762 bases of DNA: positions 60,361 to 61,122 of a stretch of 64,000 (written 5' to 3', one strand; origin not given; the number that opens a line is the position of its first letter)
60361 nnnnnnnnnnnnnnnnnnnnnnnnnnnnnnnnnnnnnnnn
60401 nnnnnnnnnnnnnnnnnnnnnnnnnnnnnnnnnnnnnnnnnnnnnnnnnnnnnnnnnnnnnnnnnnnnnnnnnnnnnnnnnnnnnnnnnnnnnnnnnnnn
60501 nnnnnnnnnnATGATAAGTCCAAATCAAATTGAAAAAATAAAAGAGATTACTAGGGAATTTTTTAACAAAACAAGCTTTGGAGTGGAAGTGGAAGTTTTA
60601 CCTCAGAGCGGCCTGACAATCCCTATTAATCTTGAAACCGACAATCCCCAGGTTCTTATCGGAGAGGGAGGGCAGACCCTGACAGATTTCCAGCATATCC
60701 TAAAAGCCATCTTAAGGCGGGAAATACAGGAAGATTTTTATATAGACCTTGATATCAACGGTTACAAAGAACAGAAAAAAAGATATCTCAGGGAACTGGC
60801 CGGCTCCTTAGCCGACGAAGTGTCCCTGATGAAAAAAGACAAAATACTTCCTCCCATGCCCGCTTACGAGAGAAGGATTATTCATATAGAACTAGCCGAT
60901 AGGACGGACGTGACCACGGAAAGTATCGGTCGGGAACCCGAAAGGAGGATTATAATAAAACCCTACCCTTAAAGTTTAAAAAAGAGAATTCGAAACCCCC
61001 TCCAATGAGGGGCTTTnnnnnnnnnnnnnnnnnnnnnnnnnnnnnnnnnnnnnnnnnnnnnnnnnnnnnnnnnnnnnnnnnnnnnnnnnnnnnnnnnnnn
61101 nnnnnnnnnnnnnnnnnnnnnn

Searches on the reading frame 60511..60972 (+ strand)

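Call 67: search_protein_families(library=pfam, proteins=[window:60511-60972:+], max_evalue=0.01)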
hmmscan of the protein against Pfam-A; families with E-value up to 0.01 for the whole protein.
window:60511-60972:+ (153 aa): 2 families
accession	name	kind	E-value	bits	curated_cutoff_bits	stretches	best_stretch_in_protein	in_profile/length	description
PF01424.28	R3H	-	5.3e-15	55.6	26.8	1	93-151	3-60/60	R3H domain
PF13083.13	KH_KhpA-B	-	1.3e-05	25.4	32.1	1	8-71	2-65/73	KhpA/KhpB, KH domain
